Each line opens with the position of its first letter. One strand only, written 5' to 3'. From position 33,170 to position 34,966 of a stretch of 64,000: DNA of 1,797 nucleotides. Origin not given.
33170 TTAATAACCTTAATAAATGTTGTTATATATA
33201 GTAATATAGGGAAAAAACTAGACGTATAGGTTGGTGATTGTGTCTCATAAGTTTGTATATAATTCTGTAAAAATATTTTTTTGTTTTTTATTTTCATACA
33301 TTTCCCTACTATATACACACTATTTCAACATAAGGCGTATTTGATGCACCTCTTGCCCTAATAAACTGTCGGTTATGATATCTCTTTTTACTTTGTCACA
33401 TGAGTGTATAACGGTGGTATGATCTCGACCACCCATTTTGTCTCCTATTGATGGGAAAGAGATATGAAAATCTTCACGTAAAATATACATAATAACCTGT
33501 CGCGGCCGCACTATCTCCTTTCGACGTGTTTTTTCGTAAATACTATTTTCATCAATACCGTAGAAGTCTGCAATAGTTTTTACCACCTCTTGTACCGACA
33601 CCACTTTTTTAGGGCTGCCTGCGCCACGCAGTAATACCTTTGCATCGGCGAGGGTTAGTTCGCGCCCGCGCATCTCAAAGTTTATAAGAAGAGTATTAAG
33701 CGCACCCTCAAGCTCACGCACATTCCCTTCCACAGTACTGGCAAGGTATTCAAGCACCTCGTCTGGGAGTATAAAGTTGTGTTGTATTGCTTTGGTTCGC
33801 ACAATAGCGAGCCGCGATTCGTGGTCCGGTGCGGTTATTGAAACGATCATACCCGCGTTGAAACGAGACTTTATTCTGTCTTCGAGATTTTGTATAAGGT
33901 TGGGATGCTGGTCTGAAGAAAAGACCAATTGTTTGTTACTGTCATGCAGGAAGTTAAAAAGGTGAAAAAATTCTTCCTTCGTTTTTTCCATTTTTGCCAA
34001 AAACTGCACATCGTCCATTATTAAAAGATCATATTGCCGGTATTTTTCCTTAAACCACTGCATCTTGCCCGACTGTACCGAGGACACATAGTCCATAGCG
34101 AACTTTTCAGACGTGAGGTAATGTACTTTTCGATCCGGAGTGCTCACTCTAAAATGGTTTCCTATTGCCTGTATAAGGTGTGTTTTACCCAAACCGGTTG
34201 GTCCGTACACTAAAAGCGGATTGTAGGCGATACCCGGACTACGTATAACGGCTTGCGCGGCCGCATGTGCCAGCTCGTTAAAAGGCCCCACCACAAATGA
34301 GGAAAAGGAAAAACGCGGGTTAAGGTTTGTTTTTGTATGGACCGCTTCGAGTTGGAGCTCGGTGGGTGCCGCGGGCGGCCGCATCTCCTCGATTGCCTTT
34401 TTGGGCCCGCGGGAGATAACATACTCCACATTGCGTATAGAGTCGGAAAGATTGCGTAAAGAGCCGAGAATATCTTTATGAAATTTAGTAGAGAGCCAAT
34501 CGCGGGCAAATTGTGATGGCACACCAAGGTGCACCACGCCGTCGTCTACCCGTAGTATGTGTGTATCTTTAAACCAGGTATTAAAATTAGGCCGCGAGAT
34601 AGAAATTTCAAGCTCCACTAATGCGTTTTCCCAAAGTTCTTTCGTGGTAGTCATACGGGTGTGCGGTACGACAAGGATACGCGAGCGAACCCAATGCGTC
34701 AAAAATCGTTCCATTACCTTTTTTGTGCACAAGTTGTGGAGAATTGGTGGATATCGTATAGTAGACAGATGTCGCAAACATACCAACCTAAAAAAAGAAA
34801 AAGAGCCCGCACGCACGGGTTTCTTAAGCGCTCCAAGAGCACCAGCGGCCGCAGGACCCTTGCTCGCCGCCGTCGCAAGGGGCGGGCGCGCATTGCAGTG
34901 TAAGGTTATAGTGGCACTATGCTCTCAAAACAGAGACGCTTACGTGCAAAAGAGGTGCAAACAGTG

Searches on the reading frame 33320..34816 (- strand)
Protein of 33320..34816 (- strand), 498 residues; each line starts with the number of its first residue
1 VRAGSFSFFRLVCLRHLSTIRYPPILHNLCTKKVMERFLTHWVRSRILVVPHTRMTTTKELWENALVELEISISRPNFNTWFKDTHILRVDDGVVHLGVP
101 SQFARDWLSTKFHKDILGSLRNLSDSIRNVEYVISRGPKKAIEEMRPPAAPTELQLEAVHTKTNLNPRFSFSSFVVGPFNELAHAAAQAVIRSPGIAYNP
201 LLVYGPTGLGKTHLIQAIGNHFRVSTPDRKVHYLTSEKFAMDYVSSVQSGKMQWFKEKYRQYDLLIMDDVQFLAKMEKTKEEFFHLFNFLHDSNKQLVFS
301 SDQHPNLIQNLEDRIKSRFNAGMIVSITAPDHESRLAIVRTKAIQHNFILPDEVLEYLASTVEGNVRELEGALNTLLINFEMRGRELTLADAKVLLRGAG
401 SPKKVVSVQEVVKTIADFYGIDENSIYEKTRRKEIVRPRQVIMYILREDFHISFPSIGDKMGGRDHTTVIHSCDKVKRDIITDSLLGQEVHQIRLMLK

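Call 12: search_protein_families(library=pfam, proteins=[window:33320-34816:-])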
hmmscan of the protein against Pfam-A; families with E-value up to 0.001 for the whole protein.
window:33320-34816:- (498 aa): 8 families
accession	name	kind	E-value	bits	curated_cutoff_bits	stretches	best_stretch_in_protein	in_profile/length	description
PF00308.24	Bac_DnaA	-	1.3e-63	214.4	23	1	165-325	1-161/162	Bacterial DnaA ATPAse domain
PF08299.17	Bac_DnaA_C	-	8.3e-25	87.1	31.5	1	409-476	2-69/69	Bacterial dnaA protein helix-turn-helix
PF11638.13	DnaA_N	-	8.2e-15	54.7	24.6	1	60-120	2-63/65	DnaA N-terminal domain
PF01695.23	IstB_IS21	-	7.8e-07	29.3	24.1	1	201-292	95-184/238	IstB-like ATP binding protein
PF00004.35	AAA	-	1.2e-05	26.2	21.2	1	201-319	1-127/131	ATPase family associated with various cellular activities (AAA)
PF13173.12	AAA_14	-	5.7e-05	23.6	27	1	199-311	3-107/129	AAA domain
PF13401.12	AAA_22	-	9.2e-05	23.2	27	0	201-296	8-115/130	AAA domain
PF01637.24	ATPase_2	-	0.00071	19.9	33.2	0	198-308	20-123/225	ATPase domain predominantly from Archaea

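Call 38: find_homologous_proteins(query=window:33320-34816:-, max_evalue=1e-30)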
Query window:33320-34816:- (498 aa): 8000 proteins with E <= 1e-30 among 8000 candidates; the best 120 are listed.
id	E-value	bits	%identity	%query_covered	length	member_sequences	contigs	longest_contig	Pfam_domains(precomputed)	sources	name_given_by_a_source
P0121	2.1e-295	998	95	93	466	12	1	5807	PF11638.14,PF01695.24,PF00308.25,PF08299.18,PF00004.36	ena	-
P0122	2.9e-266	902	87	89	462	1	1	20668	PF13173.13,PF11638.14,PF01695.24,PF00308.25,PF08299.18,PF00004.36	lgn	-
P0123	1.2e-255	867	84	89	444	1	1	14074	PF13173.13,PF11638.14,PF01695.24,PF00308.25,PF08299.18,PF00004.36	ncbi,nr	ncbi:chromosomal replication initiator protein DnaA [Acetobacteraceae bacterium]|nr:chromosomal repl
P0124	3.7e-255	865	84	89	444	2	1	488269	PF13173.13,PF11638.14,PF01695.24,PF00308.25,PF08299.18,PF00004.36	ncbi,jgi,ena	jgi:chromosomal replication initiator protein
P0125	4.6e-254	862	84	89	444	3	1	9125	PF13173.13,PF11638.14,PF01695.24,PF00308.25,PF08299.18,PF00004.36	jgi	jgi:chromosomal replication initiator protein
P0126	1.2e-253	861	84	89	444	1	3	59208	PF13173.13,PF11638.14,PF01695.24,PF00308.25,PF08299.18,PF00004.36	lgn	-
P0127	5.6e-253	858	83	89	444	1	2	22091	PF13173.13,PF11638.14,PF01695.24,PF00308.25,PF08299.18,PF00004.36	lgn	-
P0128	1.2e-251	854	83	89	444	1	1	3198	PF13173.13,PF11638.14,PF01695.24,PF00308.25,PF08299.18,PF00004.36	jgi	-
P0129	1.8e-251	853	82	89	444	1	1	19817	PF13173.13,PF11638.14,PF01695.24,PF00308.25,PF08299.18,PF00004.36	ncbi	-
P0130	6.3e-250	848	82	89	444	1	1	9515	PF13173.13,PF11638.14,PF00308.25,PF08299.18,PF00004.36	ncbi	-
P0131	6.6e-250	848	83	89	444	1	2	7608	PF13173.13,PF11638.14,PF01695.24,PF00308.25,PF08299.18,PF00004.36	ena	-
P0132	1.2e-249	847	82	89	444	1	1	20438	PF13173.13,PF11638.14,PF01695.24,PF00308.25,PF08299.18,PF00004.36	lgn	-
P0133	2.7e-249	846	83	89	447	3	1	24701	PF13173.13,PF11638.14,PF01695.24,PF00308.25,PF08299.18,PF00004.36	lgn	-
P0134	2.8e-249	846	83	89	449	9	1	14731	PF11638.14,PF01695.24,PF00308.25,PF08299.18,PF00004.36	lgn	-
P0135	3.2e-249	846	82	89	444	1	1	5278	PF13173.13,PF11638.14,PF01695.24,PF00308.25,PF08299.18,PF00004.36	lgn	-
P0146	7.7e-247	838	82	89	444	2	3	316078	PF13173.13,PF11638.14,PF01695.24,PF00308.25,PF08299.18,PF00004.36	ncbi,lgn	-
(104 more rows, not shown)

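Call 39: find_encoding_contigs(protein=P0146, flank=8000, max_places=2)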
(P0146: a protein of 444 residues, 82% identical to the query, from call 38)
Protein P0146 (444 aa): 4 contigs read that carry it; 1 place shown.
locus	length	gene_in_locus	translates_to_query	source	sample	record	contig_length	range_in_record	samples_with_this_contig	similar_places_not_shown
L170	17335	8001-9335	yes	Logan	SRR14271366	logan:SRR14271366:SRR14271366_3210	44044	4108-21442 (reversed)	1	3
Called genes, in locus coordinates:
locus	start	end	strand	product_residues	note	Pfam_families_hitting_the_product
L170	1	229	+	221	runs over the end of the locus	PF26593:TraC-like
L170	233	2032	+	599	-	PF19044:P-loop_TraG, PF01935:DUF87 (weak), PF12846:AAA_10 (faint)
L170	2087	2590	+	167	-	-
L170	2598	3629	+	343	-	-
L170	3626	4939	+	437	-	PF18895:T4SS_pilin (weak)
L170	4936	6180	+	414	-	PF26549:Tricorn_N (faint)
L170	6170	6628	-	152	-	PF01424:R3H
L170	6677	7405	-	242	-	PF02096:60KD_IMP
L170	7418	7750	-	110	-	PF00825:Ribonuclease_P (weak)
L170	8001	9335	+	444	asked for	PF11638:DnaA_N, PF00308:Bac_DnaA, PF01695:IstB_IS21 (weak), PF00004:AAA (weak), PF13173:AAA_14 (weak), PF08299:Bac_DnaA_C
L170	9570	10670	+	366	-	PF00712:DNA_pol3_beta, PF02767:DNA_pol3_beta_2, PF02768:DNA_pol3_beta_3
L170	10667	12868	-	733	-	PF00912:Transgly, PF00905:Transpeptidase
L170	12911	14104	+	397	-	PF00579:tRNA-synt_1b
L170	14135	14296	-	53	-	-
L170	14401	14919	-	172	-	PF02075:RuvC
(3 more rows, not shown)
